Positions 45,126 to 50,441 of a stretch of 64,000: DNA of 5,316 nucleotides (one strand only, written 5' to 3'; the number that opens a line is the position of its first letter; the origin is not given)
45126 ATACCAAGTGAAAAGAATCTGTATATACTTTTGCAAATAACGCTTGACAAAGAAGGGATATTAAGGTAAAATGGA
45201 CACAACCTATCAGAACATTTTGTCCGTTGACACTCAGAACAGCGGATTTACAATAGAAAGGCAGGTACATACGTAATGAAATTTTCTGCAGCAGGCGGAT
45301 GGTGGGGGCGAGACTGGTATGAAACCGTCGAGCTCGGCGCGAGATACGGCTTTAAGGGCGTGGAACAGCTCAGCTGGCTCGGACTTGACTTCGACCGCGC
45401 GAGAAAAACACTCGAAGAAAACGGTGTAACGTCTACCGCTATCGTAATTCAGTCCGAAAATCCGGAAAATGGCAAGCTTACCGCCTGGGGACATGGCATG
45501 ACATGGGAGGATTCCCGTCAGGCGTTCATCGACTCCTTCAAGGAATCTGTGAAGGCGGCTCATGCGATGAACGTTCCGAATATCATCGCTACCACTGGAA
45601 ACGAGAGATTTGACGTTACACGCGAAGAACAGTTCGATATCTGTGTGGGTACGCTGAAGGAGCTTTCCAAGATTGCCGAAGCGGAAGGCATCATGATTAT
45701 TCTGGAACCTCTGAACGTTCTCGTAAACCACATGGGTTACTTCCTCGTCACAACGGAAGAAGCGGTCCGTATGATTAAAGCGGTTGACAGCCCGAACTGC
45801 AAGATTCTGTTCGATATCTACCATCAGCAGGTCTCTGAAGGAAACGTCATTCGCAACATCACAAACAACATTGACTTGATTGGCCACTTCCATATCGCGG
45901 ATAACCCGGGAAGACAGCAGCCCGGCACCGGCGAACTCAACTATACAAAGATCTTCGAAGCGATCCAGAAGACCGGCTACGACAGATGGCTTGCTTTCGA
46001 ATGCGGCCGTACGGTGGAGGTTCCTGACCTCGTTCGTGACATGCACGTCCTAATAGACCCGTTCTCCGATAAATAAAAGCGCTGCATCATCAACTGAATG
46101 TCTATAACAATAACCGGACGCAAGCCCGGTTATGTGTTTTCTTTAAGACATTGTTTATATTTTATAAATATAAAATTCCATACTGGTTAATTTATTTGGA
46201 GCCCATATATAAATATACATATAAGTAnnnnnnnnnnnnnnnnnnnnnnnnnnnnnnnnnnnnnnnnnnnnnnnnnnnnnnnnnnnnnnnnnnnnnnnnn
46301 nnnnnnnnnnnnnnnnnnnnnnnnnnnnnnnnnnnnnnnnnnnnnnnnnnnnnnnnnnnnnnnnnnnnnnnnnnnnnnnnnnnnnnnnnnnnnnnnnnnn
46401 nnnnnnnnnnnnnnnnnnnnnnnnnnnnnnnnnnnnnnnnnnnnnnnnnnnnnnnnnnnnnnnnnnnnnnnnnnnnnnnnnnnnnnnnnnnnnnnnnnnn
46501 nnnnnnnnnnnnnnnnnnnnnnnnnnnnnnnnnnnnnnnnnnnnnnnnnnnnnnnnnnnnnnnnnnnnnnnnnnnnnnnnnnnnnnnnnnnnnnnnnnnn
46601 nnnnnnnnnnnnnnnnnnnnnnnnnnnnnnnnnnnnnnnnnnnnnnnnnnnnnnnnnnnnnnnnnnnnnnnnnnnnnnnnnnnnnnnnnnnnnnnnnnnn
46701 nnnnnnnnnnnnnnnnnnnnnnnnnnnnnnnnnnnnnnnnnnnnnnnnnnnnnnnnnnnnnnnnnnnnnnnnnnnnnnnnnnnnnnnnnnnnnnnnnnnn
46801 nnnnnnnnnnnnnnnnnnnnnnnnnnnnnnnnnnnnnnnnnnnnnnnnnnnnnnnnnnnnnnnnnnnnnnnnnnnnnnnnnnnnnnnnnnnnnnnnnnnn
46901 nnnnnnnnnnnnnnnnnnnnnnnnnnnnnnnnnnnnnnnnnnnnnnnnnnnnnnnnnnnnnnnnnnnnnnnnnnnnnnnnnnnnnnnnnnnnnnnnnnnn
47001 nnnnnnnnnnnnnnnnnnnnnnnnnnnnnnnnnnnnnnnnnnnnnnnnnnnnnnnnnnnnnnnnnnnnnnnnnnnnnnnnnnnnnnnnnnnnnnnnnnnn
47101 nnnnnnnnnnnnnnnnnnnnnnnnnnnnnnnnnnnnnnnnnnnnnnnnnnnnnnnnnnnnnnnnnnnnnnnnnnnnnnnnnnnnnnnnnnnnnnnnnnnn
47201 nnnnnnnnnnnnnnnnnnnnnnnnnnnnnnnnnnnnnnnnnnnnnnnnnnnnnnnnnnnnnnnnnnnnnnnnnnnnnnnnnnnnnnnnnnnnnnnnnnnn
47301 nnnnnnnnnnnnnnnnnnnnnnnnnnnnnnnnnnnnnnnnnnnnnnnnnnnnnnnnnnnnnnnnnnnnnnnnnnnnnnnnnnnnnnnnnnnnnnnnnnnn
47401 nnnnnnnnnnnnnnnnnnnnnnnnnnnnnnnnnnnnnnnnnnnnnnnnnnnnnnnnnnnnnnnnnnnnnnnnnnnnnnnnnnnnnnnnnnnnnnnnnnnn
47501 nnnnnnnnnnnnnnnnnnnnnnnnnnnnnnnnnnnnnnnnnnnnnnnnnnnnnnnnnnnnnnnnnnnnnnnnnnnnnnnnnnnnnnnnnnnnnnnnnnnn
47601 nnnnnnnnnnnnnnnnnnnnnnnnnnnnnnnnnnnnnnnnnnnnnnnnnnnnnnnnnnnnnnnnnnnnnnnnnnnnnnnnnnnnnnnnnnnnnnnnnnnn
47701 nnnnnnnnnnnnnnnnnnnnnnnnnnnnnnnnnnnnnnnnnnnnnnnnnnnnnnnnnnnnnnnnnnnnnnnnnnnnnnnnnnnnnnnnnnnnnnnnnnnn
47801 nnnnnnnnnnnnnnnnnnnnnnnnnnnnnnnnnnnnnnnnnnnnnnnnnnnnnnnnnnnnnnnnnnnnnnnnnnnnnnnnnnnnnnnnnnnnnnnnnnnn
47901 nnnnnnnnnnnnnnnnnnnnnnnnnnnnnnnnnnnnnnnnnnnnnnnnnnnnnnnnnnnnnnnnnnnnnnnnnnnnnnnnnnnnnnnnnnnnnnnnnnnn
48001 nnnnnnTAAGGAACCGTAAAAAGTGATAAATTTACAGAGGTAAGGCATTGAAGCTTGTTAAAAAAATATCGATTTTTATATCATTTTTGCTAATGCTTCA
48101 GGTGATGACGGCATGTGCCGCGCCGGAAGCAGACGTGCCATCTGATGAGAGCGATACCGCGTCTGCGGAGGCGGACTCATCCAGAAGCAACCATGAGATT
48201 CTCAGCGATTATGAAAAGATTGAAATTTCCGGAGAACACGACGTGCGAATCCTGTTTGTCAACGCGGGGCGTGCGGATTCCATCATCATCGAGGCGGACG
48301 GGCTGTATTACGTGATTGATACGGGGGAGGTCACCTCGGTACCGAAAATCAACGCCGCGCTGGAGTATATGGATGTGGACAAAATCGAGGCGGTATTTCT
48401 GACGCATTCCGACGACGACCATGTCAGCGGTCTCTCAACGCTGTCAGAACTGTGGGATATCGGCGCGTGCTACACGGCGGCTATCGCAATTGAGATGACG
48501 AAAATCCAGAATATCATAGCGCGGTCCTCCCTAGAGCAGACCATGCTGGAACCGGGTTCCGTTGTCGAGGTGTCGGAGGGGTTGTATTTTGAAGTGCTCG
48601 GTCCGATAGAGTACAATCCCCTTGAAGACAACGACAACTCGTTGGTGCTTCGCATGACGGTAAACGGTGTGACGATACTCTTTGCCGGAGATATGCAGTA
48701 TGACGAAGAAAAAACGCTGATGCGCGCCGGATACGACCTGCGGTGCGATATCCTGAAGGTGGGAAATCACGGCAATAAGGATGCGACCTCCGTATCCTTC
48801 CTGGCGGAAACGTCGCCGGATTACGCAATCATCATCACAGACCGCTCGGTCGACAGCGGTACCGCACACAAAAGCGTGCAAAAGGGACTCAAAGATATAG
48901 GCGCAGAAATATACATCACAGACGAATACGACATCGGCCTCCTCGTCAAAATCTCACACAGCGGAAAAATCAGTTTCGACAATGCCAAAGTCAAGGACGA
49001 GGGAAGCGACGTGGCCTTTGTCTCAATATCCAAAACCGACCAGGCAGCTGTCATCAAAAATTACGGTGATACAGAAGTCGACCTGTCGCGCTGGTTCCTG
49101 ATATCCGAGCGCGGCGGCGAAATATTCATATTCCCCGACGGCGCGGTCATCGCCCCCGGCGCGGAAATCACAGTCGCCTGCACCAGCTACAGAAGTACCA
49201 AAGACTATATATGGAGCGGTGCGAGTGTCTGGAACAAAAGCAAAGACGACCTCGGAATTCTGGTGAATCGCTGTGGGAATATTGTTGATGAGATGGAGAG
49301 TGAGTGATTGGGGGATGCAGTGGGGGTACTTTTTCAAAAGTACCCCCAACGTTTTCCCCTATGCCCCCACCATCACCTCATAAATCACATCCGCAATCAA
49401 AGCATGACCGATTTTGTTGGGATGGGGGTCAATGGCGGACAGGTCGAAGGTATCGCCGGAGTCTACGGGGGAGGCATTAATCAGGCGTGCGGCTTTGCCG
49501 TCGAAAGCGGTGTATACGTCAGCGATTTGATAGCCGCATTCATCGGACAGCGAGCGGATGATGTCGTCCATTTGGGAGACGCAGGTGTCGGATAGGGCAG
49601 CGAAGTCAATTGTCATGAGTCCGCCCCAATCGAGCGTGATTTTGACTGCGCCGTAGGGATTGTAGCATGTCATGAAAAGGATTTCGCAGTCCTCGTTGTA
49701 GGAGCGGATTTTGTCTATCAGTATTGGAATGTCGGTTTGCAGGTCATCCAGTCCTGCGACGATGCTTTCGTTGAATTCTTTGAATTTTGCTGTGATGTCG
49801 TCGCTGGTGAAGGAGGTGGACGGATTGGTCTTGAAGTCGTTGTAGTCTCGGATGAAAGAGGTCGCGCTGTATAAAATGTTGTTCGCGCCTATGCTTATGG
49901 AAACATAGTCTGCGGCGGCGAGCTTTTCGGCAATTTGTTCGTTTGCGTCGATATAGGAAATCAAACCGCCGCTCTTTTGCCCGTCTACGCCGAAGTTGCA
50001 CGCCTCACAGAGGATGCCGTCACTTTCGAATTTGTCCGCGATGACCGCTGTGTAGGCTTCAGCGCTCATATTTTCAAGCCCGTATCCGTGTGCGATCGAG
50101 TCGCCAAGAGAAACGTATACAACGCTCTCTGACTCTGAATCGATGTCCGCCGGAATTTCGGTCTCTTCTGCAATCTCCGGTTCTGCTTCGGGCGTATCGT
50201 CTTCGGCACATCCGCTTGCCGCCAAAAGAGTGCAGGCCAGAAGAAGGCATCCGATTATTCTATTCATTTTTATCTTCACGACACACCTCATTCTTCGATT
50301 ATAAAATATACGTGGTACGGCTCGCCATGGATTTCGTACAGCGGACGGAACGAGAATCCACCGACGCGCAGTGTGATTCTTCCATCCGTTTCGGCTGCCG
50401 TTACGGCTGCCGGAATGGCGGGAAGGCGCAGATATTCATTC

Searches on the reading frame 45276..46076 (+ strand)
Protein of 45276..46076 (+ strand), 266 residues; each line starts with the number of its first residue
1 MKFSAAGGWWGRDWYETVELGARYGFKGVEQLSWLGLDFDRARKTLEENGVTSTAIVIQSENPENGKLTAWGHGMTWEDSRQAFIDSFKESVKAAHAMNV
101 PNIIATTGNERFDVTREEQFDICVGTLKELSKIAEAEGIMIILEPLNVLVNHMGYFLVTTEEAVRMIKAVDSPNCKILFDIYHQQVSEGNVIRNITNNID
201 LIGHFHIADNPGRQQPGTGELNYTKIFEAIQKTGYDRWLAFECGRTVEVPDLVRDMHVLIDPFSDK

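Call 83: search_protein_families(library=pfam, proteins=[window:45276-46076:+], max_evalue=0.001)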
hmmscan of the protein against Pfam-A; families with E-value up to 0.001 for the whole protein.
window:45276-46076:+ (266 aa): 1 family
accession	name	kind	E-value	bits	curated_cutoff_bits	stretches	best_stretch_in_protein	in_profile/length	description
PF01261.30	AP_endonuc_2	-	6.5e-38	131.3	31.1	1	19-244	2-230/249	Xylose isomerase-like TIM barrel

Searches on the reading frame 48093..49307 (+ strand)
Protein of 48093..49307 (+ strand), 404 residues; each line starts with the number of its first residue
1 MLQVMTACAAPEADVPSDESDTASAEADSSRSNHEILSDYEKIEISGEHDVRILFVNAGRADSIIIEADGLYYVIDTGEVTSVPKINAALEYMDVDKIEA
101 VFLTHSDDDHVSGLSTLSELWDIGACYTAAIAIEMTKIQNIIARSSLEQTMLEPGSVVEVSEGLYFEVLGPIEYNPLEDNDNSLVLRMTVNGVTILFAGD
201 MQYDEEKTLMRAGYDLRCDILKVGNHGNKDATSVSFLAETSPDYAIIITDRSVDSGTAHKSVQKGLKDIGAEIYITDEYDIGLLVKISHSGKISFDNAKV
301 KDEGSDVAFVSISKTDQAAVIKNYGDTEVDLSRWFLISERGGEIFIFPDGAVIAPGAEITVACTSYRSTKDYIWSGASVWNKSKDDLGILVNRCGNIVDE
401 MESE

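Call 83: search_protein_families(library=pfam, proteins=[window:48093-49307:+], max_evalue=0.001)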
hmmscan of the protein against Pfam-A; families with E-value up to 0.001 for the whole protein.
window:48093-49307:+ (404 aa): 3 families
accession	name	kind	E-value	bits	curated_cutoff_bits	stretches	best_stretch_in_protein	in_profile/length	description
PF00753.33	Lactamase_B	-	5.3e-16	59.6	22.7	1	59-248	4-193/196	Metallo-beta-lactamase superfamily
PF00932.25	LTD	-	5.2e-10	40.1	34.3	1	317-401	23-105/109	Lamin Tail Domain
PF12706.13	Lactamase_B_2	-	4.7e-08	33.3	27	1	91-209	24-151/200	Beta-lactamase superfamily domain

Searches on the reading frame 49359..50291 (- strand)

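Call 83: search_protein_families(library=pfam, proteins=[window:49359-50291:-], max_evalue=0.001)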
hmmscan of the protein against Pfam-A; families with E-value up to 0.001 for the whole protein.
window:49359-50291:- (310 aa): 2 families
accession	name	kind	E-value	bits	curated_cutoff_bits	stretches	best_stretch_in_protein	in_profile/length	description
PF13472.12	Lipase_GDSL_2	-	2.8e-14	54.4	32.9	1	62-298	2-178/178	GDSL-like Lipase/Acylhydrolase family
PF00657.28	Lipase_GDSL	-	2.6e-07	31.5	23.6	1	59-302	1-207/208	GDSL-like Lipase/Acylhydrolase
